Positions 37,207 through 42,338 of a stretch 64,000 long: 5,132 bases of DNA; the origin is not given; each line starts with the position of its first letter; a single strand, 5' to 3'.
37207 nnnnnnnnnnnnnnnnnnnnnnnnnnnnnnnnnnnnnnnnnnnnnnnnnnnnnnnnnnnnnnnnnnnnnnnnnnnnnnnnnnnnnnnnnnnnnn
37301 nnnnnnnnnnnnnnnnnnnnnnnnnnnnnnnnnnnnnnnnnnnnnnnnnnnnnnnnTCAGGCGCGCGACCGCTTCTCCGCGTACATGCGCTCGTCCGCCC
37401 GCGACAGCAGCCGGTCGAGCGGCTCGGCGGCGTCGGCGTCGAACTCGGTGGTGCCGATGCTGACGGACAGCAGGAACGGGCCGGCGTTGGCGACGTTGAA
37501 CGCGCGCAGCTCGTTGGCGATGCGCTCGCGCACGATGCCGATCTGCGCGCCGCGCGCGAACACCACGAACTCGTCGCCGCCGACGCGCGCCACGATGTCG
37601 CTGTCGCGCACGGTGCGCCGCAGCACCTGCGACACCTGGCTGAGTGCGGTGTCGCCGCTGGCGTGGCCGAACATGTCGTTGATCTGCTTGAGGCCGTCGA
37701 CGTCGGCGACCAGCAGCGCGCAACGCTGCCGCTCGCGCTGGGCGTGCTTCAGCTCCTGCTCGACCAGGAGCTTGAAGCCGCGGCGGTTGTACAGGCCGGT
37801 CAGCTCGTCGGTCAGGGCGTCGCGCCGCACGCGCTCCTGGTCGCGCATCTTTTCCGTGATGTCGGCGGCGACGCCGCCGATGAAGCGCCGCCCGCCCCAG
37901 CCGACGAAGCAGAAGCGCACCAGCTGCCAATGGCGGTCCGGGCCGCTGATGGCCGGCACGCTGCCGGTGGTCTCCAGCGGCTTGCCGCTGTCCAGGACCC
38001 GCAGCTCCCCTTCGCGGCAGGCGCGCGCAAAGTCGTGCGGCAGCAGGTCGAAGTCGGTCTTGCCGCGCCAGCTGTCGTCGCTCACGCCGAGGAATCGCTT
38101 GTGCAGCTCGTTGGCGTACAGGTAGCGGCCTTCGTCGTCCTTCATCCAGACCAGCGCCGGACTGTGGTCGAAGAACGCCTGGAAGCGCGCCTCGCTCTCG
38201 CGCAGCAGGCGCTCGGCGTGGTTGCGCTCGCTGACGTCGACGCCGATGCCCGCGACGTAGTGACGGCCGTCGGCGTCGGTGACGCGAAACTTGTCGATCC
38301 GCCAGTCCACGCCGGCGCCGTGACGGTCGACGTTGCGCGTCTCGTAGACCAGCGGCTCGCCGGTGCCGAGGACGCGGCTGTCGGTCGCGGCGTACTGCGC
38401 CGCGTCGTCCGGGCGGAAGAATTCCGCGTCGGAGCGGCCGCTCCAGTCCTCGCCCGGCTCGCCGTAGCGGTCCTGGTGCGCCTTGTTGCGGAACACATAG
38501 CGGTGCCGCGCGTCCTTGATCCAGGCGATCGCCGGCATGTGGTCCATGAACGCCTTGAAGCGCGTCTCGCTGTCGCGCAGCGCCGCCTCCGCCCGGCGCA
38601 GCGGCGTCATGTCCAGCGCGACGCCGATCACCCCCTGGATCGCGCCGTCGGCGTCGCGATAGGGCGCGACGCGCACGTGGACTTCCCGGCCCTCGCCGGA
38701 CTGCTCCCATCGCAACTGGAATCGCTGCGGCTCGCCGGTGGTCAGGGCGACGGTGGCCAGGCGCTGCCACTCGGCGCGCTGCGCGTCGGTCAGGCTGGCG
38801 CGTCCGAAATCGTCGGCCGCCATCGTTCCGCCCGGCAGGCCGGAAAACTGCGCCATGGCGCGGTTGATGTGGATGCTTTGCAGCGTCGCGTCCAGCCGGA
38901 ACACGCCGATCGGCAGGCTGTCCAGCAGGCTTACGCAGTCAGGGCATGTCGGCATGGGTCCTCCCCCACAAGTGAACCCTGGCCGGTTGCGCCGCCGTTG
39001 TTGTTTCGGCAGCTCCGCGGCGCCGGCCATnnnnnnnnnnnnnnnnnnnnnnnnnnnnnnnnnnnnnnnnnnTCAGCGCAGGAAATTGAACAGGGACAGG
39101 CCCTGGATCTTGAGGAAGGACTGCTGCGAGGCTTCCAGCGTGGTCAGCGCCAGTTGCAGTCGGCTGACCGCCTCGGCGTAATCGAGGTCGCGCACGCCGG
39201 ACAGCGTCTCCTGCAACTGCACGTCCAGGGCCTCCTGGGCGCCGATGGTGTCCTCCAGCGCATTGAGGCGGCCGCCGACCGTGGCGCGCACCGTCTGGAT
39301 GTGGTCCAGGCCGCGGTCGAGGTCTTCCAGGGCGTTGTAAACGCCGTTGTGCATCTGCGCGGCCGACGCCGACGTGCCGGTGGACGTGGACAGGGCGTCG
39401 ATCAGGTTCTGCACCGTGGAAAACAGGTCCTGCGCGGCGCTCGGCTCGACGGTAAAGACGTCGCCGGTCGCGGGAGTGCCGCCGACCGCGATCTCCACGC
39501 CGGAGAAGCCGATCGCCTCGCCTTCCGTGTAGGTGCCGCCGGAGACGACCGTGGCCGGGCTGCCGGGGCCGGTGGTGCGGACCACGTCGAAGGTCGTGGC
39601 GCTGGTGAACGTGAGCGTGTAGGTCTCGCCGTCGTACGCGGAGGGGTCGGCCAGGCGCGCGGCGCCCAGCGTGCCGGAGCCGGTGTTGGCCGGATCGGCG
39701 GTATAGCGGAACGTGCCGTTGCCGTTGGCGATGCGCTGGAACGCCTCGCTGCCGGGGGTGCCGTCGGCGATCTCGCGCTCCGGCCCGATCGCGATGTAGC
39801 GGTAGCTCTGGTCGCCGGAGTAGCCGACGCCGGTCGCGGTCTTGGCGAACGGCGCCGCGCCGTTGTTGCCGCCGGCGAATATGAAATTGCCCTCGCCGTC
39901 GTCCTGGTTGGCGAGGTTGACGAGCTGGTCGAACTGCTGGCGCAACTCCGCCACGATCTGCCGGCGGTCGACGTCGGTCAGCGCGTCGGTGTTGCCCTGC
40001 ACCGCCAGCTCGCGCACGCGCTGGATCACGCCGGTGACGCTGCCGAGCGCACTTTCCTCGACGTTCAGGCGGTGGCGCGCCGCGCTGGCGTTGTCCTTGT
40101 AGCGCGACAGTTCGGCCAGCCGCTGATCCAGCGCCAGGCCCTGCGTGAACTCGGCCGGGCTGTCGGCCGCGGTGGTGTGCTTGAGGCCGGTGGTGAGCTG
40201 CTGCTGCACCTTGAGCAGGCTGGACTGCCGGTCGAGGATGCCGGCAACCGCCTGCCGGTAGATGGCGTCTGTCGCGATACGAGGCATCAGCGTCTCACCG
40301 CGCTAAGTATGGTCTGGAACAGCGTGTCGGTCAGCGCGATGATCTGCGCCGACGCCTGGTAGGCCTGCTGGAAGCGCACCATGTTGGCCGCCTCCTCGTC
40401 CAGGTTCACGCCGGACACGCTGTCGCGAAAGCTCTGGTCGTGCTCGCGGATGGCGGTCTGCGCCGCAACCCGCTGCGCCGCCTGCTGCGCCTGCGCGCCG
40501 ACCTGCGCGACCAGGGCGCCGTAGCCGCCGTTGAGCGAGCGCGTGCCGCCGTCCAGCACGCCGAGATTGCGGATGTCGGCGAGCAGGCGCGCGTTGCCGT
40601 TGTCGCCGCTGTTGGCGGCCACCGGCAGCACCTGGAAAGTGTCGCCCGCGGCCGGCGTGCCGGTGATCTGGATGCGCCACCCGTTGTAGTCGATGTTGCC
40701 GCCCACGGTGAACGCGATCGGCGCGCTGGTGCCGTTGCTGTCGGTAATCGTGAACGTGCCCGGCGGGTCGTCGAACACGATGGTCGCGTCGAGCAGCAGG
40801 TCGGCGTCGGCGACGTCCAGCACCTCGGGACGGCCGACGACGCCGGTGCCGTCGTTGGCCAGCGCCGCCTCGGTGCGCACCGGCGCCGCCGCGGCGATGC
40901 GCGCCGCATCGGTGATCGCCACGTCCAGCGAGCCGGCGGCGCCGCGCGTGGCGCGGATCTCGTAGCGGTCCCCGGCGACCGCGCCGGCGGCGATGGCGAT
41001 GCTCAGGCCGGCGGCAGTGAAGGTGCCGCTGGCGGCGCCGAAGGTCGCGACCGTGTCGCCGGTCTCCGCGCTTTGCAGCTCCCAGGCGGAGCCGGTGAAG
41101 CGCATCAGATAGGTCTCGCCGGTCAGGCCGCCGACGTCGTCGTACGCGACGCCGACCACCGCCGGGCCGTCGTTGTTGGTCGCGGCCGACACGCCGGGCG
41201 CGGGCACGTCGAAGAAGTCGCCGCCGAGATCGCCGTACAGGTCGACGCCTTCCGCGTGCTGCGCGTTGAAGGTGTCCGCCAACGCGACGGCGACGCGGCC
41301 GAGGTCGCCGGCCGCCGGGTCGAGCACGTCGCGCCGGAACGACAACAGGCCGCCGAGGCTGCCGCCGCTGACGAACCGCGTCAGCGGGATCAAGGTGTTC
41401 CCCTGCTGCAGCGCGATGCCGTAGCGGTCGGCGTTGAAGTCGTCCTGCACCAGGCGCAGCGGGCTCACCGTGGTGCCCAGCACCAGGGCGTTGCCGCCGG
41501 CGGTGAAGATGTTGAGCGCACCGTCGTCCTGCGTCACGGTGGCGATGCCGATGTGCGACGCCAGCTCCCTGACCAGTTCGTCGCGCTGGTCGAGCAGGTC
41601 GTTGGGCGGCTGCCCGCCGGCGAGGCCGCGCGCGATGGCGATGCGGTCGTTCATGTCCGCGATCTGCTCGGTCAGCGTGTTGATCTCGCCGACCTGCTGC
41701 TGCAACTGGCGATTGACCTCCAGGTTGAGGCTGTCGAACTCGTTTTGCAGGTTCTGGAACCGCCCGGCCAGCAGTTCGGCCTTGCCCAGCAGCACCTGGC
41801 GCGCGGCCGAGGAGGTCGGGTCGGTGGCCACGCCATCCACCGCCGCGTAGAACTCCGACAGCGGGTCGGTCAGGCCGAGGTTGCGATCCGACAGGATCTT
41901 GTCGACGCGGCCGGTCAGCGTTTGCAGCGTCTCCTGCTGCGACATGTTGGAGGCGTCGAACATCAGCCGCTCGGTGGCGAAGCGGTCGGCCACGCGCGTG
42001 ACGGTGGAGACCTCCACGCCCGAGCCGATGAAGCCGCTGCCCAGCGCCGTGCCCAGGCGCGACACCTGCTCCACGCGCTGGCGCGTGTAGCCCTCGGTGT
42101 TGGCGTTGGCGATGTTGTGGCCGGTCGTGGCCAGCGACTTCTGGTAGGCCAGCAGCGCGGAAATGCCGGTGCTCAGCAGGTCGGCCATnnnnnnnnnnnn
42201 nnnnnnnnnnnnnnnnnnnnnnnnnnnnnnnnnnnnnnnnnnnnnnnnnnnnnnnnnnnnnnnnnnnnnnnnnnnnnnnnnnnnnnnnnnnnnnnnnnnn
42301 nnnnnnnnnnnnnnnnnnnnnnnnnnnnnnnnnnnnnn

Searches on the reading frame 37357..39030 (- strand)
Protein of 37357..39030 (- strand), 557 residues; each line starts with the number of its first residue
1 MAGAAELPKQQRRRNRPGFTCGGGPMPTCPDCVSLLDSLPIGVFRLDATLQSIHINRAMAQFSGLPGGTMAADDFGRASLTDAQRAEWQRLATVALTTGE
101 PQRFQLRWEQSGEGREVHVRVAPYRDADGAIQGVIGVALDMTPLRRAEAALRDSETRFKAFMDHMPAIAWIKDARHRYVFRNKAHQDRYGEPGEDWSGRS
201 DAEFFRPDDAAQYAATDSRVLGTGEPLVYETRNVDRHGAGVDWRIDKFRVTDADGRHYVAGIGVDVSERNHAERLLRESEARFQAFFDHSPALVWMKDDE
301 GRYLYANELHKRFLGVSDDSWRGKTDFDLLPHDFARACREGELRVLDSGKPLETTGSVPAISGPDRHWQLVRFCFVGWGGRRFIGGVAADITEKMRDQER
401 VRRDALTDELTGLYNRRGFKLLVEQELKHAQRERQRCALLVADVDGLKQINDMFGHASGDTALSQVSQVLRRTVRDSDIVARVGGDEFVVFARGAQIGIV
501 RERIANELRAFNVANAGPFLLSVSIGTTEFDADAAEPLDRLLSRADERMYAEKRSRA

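Call 13: search_protein_families(library=pfam, proteins=[window:37357-39030:-], max_evalue=0.001)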
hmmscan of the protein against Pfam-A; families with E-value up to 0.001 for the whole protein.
window:37357-39030:- (557 aa): 7 families
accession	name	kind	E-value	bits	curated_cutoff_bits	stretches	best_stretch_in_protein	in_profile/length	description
PF08448.16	PAS_4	-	5.6e-43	146.1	23.1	3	163-269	2-108/110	PAS fold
PF00990.26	GGDEF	-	1.4e-36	126.1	23.8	1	405-555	1-157/161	Diguanylate cyclase, GGDEF domain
PF00989.32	PAS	-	8.7e-26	90.6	22.6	3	33-141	4-113/113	PAS fold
PF13188.13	PAS_8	-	2.9e-18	65.5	21.8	1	281-335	1-55/65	PAS domain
PF13426.13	PAS_9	-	9.4e-11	42.4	27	0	169-268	4-103/103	PAS domain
PF13596.12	PAS_10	-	9.7e-05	23.4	22.1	1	35-142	4-106/106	PAS domain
PF08447.18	PAS_3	-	0.0002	22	25.6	0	179-256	2-81/89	PAS fold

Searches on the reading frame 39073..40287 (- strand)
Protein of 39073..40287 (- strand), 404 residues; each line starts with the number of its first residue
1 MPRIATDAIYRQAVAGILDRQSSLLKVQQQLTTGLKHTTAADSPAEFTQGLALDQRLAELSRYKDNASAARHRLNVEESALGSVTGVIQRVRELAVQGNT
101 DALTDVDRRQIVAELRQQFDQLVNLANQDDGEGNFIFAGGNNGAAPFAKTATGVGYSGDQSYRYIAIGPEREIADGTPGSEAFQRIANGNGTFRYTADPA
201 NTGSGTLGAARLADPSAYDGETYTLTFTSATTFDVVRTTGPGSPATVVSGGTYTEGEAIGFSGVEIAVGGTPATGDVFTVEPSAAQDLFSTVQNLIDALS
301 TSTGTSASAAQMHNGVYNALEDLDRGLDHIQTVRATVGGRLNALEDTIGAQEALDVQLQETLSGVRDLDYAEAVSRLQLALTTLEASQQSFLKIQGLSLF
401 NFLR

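Call 13: search_protein_families(library=pfam, proteins=[window:39073-40287:-], max_evalue=0.001)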
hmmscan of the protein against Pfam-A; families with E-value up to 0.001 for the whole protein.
window:39073-40287:- (404 aa): 3 families
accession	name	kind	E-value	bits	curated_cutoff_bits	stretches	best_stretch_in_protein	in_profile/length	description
PF00669.25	Flagellin_N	-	1.7e-22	80.4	26.6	1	4-141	1-138/139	Bacterial flagellin N-terminal helical region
PF21158.3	flgK_1st_1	-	4.6e-06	27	24.2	1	198-282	3-81/81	Flagellar hook-associated protein 1, D2-like domain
PF00700.27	Flagellin_C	-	9.3e-06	26.3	23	1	323-403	4-86/86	Bacterial flagellin C-terminal helical region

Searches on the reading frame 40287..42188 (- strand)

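Call 13: search_protein_families(library=pfam, proteins=[window:40287-42188:-], max_evalue=0.001)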
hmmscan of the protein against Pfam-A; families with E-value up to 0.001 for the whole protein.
window:40287-42188:- (633 aa): 4 families
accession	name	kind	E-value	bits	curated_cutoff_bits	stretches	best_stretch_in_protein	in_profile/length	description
PF22638.1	FlgK_D1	-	1.3e-74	251.1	28.6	1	94-326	3-233/233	Flagellar hook-associated protein FlgK helical domain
PF06429.18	Flg_bbr_C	-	1.9e-09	37.3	23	1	591-629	7-45/46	Flagellar basal body rod FlgEFG protein C-terminal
PF21158.3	flgK_1st_1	-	1.3e-07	31.9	24.2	1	336-412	4-80/81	Flagellar hook-associated protein 1, D2-like domain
PF00460.25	Flg_bb_rod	-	1.3e-06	28.6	20.7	1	5-35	1-31/31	Flagella basal body rod protein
